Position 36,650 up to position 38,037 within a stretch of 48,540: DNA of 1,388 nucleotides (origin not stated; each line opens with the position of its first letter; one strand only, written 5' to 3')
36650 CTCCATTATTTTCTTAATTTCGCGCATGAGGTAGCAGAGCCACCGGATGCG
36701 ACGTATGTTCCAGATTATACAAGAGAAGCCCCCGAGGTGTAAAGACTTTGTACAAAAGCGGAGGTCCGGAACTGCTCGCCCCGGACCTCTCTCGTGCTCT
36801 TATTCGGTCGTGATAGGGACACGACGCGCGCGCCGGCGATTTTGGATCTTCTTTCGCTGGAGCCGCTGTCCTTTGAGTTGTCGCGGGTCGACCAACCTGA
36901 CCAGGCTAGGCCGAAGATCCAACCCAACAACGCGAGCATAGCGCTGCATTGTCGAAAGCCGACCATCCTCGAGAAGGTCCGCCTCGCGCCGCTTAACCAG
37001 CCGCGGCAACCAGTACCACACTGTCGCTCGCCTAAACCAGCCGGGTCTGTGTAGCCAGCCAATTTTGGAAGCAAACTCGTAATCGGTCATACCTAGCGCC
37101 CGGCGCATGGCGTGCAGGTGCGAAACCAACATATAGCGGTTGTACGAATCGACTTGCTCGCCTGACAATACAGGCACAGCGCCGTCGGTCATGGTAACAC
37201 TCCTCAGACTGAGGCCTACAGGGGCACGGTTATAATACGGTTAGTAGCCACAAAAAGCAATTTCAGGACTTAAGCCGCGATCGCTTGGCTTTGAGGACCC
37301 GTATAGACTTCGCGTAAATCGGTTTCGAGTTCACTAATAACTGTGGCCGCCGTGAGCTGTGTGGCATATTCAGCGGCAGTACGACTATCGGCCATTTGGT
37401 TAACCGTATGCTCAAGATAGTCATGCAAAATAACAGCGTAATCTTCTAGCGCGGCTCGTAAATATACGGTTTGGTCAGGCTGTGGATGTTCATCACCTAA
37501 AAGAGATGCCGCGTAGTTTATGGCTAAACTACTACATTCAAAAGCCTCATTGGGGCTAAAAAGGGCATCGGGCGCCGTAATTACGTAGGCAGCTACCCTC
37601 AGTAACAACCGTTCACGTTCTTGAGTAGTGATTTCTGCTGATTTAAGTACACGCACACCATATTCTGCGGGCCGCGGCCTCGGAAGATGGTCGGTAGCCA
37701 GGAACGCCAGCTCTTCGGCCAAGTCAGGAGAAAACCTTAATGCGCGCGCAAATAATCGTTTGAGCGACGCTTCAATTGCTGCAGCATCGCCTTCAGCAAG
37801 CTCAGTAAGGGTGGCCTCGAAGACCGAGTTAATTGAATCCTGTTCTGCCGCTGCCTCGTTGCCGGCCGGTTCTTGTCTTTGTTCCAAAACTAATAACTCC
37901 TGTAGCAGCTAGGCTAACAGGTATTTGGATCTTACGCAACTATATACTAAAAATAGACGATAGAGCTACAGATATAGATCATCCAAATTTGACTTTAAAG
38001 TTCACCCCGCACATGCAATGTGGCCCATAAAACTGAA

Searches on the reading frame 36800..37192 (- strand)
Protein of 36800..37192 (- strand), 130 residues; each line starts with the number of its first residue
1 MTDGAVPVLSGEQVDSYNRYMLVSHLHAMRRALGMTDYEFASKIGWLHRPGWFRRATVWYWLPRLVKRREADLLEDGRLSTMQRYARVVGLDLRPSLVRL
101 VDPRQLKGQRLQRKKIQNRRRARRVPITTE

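Call 3: search_protein_families(library=pfam, proteins=[window:36800-37192:-], max_evalue=10)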
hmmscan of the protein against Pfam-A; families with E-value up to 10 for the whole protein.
window:36800-37192:- (130 aa): 2 families
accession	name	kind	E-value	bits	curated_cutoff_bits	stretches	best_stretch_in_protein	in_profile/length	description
PF04444.19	Dioxygenase_N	-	0.029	14.6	27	1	22-51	11-40/75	Catechol dioxygenase N terminus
PF20339.3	DUF6634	-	0.14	12.5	27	1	44-105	72-130/157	Family of unknown function (DUF6634)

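Call 6: search_protein_families(library=ncbifam, proteins=[window:36800-37192:-], max_evalue=10)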
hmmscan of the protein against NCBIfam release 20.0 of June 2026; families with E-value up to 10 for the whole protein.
window:36800-37192:- (130 aa): 1 family
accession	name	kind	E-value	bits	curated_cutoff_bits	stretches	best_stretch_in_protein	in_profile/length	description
NF002926.0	PRK03573.1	equivalog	0.0048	16.8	120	1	85-129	52-94/144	transcriptional regulator SlyA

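Call 7: search_protein_families(library=phrogs, proteins=[window:36800-37192:-], max_evalue=1)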
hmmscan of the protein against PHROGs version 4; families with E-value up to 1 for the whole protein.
window:36800-37192:- (130 aa): 1 family
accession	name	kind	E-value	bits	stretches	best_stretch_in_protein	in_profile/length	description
phrog_1373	-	transcription regulation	0.023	15.7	0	78-128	104-151/166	transcriptional regulator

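Call 34: search_protein_families(library=padloc, proteins=[window:36800-37192:-], max_evalue=0.1)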
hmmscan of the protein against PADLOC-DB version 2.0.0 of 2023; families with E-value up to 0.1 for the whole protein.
window:36800-37192:- (130 aa): 0 families

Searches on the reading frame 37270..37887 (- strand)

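Call 3: search_protein_families(library=pfam, proteins=[window:37270-37887:-], max_evalue=10)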
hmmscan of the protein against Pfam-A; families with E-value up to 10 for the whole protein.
window:37270-37887:- (205 aa): 0 families

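Call 6: search_protein_families(library=ncbifam, proteins=[window:37270-37887:-], max_evalue=10)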
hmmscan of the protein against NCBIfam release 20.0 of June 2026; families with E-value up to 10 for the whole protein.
window:37270-37887:- (205 aa): 0 families

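Call 7: search_protein_families(library=phrogs, proteins=[window:37270-37887:-], max_evalue=1)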
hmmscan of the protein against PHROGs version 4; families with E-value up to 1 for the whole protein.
window:37270-37887:- (205 aa): 1 family
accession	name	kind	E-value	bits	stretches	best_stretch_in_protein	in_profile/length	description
phrog_32356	-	unknown function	0.25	12.3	1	80-104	1-25/43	-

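Call 34: search_protein_families(library=padloc, proteins=[window:37270-37887:-], max_evalue=0.1)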
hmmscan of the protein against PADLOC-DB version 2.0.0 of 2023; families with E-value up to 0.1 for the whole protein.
window:37270-37887:- (205 aa): 0 families
